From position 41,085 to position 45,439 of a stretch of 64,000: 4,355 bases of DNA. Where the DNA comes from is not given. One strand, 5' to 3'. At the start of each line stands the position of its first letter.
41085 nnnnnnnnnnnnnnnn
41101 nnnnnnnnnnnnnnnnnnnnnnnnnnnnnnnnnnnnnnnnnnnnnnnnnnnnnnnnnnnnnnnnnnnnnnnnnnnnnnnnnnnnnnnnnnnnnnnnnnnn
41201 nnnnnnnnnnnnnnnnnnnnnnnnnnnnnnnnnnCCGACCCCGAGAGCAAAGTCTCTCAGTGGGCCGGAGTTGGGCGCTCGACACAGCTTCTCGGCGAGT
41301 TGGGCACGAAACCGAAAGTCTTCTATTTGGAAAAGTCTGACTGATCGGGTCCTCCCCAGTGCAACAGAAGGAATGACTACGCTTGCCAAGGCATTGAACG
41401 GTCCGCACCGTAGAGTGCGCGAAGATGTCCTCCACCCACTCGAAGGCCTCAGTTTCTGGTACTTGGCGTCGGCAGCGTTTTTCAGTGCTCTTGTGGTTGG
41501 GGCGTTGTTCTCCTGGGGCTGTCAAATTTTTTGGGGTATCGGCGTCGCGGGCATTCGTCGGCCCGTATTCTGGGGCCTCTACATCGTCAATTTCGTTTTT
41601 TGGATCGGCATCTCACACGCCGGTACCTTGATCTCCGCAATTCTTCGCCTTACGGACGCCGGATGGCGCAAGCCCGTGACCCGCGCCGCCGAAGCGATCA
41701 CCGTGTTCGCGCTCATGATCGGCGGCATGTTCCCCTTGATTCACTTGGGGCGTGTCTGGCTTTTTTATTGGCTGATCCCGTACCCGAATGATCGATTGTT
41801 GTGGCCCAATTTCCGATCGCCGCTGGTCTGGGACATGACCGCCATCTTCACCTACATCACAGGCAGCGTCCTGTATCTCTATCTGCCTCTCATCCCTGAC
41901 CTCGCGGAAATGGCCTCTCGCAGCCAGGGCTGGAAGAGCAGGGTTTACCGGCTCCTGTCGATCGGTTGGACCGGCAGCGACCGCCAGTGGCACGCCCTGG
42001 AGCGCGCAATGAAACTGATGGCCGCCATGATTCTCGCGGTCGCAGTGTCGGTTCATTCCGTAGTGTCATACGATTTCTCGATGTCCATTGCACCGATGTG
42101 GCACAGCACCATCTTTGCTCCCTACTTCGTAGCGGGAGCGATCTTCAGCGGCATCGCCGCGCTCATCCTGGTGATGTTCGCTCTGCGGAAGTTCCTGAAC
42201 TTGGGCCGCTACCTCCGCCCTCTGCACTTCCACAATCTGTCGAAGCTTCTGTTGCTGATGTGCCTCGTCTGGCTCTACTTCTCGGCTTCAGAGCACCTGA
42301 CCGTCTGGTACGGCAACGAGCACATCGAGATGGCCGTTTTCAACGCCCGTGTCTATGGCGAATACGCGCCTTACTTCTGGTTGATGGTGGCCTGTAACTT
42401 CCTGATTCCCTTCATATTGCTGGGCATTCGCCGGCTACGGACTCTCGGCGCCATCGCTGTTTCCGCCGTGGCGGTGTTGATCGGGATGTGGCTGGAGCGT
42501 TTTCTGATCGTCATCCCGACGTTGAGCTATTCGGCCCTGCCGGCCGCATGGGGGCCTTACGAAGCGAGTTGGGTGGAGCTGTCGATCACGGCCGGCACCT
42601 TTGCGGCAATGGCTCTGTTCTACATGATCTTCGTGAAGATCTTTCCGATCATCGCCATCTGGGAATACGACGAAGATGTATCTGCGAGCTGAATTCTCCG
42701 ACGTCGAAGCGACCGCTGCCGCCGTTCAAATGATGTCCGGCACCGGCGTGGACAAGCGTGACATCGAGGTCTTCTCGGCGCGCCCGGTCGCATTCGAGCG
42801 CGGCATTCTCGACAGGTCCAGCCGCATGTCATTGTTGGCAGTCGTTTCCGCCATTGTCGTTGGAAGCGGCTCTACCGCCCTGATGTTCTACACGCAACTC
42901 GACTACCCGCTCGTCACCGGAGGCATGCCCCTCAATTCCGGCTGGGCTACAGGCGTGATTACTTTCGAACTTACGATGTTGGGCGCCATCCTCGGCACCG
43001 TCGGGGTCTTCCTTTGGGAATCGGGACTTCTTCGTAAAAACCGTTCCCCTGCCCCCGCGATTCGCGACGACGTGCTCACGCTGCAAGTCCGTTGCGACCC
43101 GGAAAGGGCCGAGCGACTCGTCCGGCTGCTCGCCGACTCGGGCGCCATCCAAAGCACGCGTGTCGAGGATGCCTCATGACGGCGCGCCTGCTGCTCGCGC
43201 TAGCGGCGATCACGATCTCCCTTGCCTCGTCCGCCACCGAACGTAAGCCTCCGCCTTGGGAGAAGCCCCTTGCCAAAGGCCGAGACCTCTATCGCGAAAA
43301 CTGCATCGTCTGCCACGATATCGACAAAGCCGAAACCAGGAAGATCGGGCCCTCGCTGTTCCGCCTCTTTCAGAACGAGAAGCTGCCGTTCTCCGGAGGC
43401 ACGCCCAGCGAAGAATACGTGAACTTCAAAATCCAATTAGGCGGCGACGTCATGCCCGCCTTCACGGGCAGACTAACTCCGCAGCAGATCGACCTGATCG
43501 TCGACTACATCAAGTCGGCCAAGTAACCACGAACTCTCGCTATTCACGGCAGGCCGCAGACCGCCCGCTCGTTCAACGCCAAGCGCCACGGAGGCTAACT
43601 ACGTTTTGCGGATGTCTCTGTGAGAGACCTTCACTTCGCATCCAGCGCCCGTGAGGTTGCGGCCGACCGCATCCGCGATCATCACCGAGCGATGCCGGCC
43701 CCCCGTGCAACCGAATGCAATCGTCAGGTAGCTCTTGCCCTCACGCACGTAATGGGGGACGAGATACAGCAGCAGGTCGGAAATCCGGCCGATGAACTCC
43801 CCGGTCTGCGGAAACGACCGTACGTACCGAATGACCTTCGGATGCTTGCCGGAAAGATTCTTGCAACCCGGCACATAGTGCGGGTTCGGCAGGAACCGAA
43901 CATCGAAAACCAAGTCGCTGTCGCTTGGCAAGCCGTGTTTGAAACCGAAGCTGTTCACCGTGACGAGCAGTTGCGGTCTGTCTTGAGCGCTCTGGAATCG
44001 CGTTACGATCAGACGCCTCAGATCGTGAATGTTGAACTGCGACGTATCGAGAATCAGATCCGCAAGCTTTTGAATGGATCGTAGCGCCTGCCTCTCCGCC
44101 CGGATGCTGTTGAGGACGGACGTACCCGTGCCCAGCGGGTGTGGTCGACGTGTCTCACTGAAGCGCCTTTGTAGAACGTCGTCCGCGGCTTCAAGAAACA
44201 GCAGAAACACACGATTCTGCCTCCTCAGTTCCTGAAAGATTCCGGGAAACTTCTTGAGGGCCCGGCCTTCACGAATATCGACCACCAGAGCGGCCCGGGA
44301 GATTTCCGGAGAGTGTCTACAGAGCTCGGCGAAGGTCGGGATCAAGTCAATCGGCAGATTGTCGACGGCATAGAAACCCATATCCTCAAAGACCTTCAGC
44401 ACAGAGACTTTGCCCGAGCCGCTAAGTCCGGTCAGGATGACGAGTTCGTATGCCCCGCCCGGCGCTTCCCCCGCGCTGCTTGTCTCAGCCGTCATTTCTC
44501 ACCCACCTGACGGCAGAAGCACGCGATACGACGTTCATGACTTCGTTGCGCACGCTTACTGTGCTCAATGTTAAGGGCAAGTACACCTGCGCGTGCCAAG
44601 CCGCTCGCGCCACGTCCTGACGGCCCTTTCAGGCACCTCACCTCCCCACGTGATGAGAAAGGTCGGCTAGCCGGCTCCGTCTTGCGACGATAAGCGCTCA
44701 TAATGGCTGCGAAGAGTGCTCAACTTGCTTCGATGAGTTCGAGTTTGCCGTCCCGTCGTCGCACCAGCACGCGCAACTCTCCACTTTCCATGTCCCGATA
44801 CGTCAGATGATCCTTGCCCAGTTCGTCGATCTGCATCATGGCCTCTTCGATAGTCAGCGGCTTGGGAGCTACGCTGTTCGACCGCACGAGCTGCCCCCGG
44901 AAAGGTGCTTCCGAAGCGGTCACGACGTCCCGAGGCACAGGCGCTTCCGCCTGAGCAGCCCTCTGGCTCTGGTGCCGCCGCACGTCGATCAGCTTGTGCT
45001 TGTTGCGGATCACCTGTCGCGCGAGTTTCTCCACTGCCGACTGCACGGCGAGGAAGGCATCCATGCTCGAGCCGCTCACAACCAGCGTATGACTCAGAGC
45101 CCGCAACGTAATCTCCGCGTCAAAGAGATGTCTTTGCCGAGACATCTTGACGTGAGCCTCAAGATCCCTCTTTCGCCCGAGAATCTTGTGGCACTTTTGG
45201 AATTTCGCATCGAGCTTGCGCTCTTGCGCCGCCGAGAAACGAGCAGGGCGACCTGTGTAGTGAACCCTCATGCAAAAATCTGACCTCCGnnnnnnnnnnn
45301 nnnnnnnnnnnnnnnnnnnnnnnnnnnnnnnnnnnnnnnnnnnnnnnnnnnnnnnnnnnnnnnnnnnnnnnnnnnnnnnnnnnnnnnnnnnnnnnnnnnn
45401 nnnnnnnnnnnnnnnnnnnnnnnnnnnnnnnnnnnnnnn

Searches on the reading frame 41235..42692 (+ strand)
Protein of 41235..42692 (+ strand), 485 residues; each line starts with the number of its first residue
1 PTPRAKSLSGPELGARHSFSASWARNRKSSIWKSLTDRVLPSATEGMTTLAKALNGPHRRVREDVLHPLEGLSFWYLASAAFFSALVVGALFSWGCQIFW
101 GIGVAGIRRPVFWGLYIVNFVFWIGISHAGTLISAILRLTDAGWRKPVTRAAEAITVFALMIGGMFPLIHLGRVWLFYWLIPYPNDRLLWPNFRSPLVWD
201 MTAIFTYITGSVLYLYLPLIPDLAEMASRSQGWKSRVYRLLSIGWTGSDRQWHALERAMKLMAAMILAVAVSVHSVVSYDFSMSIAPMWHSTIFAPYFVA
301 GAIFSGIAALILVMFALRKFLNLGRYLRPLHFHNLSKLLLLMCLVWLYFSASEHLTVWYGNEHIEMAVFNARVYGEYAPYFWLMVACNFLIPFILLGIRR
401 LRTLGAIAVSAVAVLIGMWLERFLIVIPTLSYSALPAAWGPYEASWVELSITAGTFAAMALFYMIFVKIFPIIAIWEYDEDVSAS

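Call 70: search_protein_families(library=pfam, proteins=[window:41235-42692:+], max_evalue=0.001)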
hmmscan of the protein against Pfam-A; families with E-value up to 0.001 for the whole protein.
window:41235-42692:+ (485 aa): 1 family
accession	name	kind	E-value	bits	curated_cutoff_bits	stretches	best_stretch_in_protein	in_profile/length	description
PF03916.19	NrfD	-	3.2e-32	112.9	25.8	1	106-429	4-308/313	Polysulphide reductase, NrfD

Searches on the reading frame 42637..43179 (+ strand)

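Call 69: search_protein_families(library=pfam, proteins=[window:42637-43179:+], max_evalue=0.001)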
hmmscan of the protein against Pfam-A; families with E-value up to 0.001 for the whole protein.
window:42637-43179:+ (180 aa): 1 family
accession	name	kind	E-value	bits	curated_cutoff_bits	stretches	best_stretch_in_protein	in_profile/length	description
PF11821.13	ActD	-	1.8e-22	80.3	25.7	1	16-171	3-166/170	Alternative complex III, ActD subunit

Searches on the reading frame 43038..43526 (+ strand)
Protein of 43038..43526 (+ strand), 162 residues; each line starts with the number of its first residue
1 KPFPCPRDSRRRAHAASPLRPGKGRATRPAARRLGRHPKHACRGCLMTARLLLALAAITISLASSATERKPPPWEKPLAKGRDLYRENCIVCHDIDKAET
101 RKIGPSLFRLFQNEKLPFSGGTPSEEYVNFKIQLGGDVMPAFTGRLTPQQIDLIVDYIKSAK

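Call 70: search_protein_families(library=pfam, proteins=[window:43038-43526:+], max_evalue=0.001)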
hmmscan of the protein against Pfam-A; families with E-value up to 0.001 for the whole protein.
window:43038-43526:+ (162 aa): 2 families
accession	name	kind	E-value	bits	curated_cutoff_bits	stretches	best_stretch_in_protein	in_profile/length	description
PF13442.11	Cytochrome_CBB3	-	2e-10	41.3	27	1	78-158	3-68/68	Cytochrome C oxidase, cbb3-type, subunit III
PF00034.26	Cytochrom_C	-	3.6e-09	38.3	21.3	1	79-161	2-89/90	Cytochrome c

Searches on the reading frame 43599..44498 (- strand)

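Call 69: search_protein_families(library=pfam, proteins=[window:43599-44498:-], max_evalue=0.001)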
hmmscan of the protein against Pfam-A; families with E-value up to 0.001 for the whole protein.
window:43599-44498:- (299 aa): 2 families
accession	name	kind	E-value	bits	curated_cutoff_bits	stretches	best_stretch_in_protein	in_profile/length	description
PF22740.1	PapZ_C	-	1.3e-45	154.9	27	1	178-296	2-120/121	RapZ C-terminal domain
PF03668.21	RapZ-like_N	-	9.9e-41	139.6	25.4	1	18-170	2-156/158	RapZ-like N-terminal domain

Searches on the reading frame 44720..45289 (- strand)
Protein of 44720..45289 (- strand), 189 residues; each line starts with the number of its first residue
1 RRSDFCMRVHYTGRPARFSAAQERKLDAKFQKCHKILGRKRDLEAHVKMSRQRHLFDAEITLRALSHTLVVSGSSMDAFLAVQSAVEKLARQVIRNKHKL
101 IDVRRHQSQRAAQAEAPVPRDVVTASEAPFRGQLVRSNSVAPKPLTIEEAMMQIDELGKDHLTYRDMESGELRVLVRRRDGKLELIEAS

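Call 69: search_protein_families(library=pfam, proteins=[window:44720-45289:-], max_evalue=0.001)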
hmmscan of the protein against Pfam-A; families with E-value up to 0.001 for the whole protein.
window:44720-45289:- (189 aa): 2 families
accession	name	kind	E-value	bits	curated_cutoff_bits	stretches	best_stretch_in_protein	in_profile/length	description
PF16321.10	Ribosom_S30AE_C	-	3.9e-13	49.3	25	1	133-182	5-54/57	Sigma 54 modulation/S30EA ribosomal protein C terminus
PF02482.25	Ribosomal_S30AE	-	1.8e-10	41.8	23.7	1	10-100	2-87/88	Sigma 54 modulation protein / S30EA ribosomal protein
